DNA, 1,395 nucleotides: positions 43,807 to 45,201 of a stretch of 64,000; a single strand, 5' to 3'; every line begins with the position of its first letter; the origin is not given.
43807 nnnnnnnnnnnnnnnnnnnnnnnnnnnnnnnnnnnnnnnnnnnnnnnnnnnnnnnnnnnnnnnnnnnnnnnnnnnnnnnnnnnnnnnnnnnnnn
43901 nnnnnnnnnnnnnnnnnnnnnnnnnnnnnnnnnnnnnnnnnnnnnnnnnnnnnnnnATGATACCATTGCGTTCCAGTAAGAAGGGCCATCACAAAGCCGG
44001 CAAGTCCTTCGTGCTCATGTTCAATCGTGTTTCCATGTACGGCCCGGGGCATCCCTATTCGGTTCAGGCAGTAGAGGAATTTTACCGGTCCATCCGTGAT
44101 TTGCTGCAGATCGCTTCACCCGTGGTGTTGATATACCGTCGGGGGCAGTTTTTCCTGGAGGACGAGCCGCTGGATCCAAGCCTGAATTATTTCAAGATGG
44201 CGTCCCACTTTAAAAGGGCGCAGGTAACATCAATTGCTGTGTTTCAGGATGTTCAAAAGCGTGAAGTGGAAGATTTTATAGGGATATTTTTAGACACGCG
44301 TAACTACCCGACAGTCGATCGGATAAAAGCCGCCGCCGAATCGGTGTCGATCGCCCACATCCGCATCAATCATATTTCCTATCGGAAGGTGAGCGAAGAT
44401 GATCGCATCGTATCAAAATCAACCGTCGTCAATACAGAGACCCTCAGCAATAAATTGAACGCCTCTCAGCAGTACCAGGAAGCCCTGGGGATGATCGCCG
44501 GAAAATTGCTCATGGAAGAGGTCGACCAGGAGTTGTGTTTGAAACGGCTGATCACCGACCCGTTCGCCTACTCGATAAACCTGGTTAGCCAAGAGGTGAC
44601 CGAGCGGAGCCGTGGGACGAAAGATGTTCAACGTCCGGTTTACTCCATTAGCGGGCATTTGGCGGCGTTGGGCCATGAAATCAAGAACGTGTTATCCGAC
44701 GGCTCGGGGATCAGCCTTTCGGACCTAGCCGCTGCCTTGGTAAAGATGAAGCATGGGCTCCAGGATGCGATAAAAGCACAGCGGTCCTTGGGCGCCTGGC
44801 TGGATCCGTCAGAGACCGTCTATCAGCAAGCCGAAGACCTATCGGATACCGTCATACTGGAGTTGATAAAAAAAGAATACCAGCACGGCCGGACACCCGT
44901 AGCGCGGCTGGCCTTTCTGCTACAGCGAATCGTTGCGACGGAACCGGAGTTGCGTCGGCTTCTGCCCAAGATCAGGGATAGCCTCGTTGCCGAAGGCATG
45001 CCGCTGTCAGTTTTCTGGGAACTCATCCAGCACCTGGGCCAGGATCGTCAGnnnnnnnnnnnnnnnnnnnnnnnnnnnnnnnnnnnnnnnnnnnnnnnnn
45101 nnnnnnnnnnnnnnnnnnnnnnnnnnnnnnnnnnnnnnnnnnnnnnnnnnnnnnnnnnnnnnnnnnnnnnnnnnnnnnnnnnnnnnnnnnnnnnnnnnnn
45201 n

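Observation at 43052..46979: Sensor-less non-RD Hanks kinase translationally coupled to a large scaffold, followed by a double-FHA reader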

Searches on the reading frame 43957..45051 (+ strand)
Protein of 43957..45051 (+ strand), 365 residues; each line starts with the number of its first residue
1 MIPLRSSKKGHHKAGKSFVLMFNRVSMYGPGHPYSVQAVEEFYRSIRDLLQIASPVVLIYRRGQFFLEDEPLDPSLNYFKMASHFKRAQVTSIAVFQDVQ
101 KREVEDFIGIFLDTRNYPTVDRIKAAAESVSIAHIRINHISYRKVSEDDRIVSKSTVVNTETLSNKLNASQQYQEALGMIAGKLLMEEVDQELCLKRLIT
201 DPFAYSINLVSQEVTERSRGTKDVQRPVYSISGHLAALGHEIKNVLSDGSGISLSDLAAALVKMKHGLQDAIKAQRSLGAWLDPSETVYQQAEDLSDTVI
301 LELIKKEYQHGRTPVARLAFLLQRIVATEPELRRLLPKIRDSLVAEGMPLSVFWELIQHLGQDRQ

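Call 40: predict_structure(alignment_id=A2)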
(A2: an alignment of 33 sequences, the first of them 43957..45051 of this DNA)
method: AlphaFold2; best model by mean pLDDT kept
length: 365 residues; sequences in the alignment: 33
mean_pLDDT: 78.1   pTM: 0.47
mean pLDDT of the five models: 78.1, 78.0, 77.4, 76.7, 75.1
residues with pLDDT >= 90: 117; 70-90: 170; 50-70: 17; < 50: 61
segments of 3 or more residues with pLDDT < 50: 1-3, 141-190, 221-226
pLDDT, mean of each block of 10 residues (from residue 1): 56 90 88 88 92 88 84 83 91 92 94 90 92 86 38 32 39 39 36 75 87 75 57 87 78 86 92 85 84 92 87 85 85 91 90 89 60
secondary structure, 60 per line:
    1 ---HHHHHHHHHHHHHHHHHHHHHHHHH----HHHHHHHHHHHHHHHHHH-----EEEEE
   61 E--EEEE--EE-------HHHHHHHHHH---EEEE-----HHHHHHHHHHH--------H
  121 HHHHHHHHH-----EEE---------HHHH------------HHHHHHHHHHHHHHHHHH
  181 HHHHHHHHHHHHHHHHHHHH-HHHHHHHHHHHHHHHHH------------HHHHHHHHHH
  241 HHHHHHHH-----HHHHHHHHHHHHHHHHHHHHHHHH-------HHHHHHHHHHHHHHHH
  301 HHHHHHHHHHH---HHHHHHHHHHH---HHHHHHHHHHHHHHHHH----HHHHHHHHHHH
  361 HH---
elements in order: H4-28 H33-50 E56-61 E64-67 H79-88 E92-95 H101-111 H120-129 E135-137 H147-150 H163-200 H202-218 H231-248 H254-277 H285-311 H315-325 H329-345 H350-362

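Call 44: fold_search(model_id=the predicted structure, library=pdb)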
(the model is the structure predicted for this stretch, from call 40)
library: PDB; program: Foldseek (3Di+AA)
matches with E <= 10: 464; with E <= 0.001: 0
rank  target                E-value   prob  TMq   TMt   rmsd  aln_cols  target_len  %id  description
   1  6vfi_A                7.7e-02  0.93  0.24  0.36   8.7       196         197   11  De novo designed octahedral nanoparticle O43_dn18 (released 2020-08-12)
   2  5iqp_B                1.1e-01  0.57  0.18  0.23  14.3       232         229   11  14-3-3 PROTEIN TAU ISOFORM (released 2016-03-23)
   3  8cwy_A                1.1e-01  0.57  0.23  0.20  18.7       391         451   11  Accurate computational design of genetically encoded 3D protein crystals (released 2023-11-01)
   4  4ihl_B                1.3e-01  0.44  0.16  0.22  14.9       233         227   11  Human 14-3-3 isoform zeta in complex with a diphoyphorylated C-RAF peptide and Cotylenin A (released 2013-09-25)
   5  3qtm_A                1.4e-01  0.20  0.16  0.17  18.5       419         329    9  Structure of S. pombe nuclear import adaptor Nro1 (Space group P21) (released 2011-09-21)
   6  8qtf_C                1.8e-01  0.47  0.18  0.23  14.7       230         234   10  Crystal structure of a C-terminally truncated version of Arabidopsis thaliana 14-3-3 omega in complex with a phosphope (released 2023-11-22)
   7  8qdv_E                2.0e-01  0.44  0.16  0.24  14.2       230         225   12  Structure of 14-3-3 zeta delta C with the bivalent tau-pS214-pS324 peptide (released 2024-09-11)
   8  8vlx_B                2.2e-01  0.44  0.17  0.20  14.7       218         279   17  HTT in complex with HAP40 and a small molecule. (released 2024-03-06)
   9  2c23_A                2.2e-01  0.41  0.17  0.22  14.1       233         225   13  14-3-3 Protein Beta (Human) in complex with exoenzyme S peptide (released 2005-09-29)
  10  5k7v_A                2.2e-01  0.18  0.14  0.18  21.1       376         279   10  Computational Design of Self-Assembling Cyclic Protein Homooligomers (released 2017-04-12)
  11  8e0l_A                2.4e-01  0.82  0.24  0.42   7.9       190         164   16  Homotrimeric variant of tcTRP9, BGL06 (released 2023-04-12)
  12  8qtc_A                2.6e-01  0.23  0.14  0.18  16.1       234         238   14  Crystal structure of Arabidopsis thaliana 14-3-3 omega in complex with a phosphopeptide from the transcription factor  (released 2023-11-15)
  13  8fiq_A                2.9e-01  0.63  0.20  0.34   9.9       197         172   12  Multi-state design of two-state switchable hinge proteins (released 2023-08-16)
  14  8qtf_I                2.9e-01  0.41  0.18  0.24  14.8       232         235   12  Crystal structure of a C-terminally truncated version of Arabidopsis thaliana 14-3-3 omega in complex with a phosphope (released 2023-11-22)
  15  8f5h_A                3.0e-01  0.60  0.16  0.34  10.9       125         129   14  SARS-CoV-2 S2 helix epitope scaffold (released 2023-10-11)
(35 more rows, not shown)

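Call 61: search_protein_representatives(alignment_id=A2)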
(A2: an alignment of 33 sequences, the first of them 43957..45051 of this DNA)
Query: 33 sequences, 361 profile positions. Proteins with E-value up to 0.001 (for the whole library): 1189; up to 1e-10: 401; up to 1e-30: 187. The best 150 are listed.
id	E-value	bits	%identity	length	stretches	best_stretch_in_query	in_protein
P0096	2.3e-164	563.2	-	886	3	1-339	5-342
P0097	5.8e-159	545.4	-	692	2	1-339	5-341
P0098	1.2e-157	541.1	-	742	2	1-361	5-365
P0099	4.1e-153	526.2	-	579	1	3-361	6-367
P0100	6.3e-153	525.6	-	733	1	2-361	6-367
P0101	6.7e-145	499.2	-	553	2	3-361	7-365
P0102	4.2e-144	496.6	-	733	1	2-360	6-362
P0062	7.6e-144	495.7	-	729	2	3-359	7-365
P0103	3.9e-142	490.1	-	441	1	1-361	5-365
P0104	2.2e-139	481.0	-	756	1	4-360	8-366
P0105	4.6e-139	480.0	-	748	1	2-360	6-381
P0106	8.6e-139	479.1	-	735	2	4-360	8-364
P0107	3.4e-138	477.1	-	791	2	18-361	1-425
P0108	6.0e-134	463.1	-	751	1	2-360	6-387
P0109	1.5e-132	458.6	-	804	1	3-361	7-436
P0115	1.8e-127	441.8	-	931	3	3-225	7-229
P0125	9.1e-118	409.9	-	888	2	3-220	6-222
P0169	5.7e-70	252.7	-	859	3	164-360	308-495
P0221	1.7e-55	205.1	-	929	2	217-360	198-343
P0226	3.6e-54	200.7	-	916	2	219-361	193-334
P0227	8.7e-54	199.4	-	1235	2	218-361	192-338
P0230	1.1e-52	195.8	-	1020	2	220-361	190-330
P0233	5.7e-52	193.5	-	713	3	216-358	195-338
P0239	3.3e-49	184.3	-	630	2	223-359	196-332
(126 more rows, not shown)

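Call 62: search_protein_families(library=pfam, proteins=[P0096, P0115, P0125, P0221, P0226, P0227, P0230, P0169, P0233, P0239], max_evalue=0.001)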
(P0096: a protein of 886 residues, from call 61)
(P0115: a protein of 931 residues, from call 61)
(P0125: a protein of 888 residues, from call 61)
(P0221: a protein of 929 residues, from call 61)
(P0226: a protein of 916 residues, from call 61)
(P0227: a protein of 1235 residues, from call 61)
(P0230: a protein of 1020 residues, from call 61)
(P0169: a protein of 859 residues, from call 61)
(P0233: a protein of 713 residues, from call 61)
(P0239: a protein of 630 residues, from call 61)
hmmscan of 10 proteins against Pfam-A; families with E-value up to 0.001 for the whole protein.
P0096 (886 aa): 1 family
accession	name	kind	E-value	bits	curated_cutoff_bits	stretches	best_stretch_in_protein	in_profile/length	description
PF00990.26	GGDEF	-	0.00098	19.4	23.8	0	779-852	57-133/161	Diguanylate cyclase, GGDEF domain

P0115 (931 aa): 0 families

P0125 (888 aa): 0 families

P0221 (929 aa): 0 families

P0226 (916 aa): 0 families

P0227 (1235 aa): 0 families

P0230 (1020 aa): 0 families

P0169 (859 aa): 0 families

P0233 (713 aa): 1 family
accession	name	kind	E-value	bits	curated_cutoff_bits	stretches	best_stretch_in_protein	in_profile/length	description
PF16963.10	PelD_GGDEF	-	0.00059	20.1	27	0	600-651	40-91/125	PelD GGDEF domain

P0239 (630 aa): 0 families
